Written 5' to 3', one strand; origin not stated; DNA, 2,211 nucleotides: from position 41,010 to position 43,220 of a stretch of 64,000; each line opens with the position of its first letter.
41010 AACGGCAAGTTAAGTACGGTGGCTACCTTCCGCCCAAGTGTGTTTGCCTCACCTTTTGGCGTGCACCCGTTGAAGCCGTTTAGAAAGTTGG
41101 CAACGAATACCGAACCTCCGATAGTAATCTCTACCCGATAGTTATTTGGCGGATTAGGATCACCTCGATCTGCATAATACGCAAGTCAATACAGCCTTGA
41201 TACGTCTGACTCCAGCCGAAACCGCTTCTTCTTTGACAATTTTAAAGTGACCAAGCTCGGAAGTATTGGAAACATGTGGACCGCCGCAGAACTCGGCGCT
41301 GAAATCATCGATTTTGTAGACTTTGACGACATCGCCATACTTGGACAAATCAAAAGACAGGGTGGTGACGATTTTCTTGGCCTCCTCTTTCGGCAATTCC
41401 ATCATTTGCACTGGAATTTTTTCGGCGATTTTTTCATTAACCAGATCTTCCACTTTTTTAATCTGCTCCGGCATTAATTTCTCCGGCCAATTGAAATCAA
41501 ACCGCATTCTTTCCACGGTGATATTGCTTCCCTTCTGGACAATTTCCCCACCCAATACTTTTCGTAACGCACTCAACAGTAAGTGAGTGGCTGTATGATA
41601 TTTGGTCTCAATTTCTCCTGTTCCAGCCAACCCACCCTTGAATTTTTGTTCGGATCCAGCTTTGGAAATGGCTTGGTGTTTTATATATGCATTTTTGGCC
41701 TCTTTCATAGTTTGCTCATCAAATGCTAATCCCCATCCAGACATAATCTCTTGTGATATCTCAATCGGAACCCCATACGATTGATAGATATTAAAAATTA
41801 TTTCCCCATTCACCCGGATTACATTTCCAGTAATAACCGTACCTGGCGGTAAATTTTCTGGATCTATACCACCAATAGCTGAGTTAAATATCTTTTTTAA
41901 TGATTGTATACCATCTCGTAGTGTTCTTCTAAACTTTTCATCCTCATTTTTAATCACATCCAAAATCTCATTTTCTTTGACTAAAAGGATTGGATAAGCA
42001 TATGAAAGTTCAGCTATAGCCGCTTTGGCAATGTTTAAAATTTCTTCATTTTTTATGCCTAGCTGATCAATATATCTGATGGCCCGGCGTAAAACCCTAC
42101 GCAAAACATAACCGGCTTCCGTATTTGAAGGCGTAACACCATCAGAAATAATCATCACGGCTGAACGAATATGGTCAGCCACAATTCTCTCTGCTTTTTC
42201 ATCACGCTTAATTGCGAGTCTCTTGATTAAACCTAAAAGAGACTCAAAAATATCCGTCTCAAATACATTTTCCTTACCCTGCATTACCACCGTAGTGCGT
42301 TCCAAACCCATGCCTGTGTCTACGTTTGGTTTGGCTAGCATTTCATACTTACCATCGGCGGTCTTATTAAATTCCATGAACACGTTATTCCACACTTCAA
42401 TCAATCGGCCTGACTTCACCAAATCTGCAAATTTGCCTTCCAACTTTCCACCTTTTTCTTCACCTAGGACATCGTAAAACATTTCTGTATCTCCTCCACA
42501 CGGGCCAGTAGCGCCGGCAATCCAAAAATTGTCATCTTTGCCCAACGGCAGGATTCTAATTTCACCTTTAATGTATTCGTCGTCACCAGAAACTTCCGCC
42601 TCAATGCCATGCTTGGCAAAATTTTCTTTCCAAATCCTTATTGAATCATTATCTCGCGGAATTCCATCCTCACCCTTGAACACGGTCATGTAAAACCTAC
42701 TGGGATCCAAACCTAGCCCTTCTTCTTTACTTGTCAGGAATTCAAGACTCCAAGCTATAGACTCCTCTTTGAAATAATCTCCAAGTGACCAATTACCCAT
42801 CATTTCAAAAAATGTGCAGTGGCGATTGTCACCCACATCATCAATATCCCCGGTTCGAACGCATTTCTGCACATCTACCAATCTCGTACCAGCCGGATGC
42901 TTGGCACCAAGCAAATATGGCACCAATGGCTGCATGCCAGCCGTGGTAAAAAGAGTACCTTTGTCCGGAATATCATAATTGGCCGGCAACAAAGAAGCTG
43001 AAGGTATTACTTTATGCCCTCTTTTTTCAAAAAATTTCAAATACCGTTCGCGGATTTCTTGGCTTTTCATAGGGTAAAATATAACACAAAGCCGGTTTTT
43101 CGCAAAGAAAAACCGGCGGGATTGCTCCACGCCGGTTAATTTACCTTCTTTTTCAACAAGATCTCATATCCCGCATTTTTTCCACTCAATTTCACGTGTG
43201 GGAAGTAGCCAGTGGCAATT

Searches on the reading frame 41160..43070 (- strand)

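Call 15: search_protein_families(library=pfam, proteins=[window:41160-43070:-])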
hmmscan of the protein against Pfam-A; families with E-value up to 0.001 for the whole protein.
window:41160-43070:- (636 aa): 2 families
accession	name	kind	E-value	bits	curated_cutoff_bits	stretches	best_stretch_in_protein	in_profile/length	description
PF01411.24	tRNA-synt_2c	-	1.3e-116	390.8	30.3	1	5-472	1-434/552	tRNA synthetases class II (A)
PF07973.19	tRNA_SAD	-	2.4e-18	66.3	24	1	582-624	1-43/44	Threonyl and Alanyl tRNA synthetase second additional domain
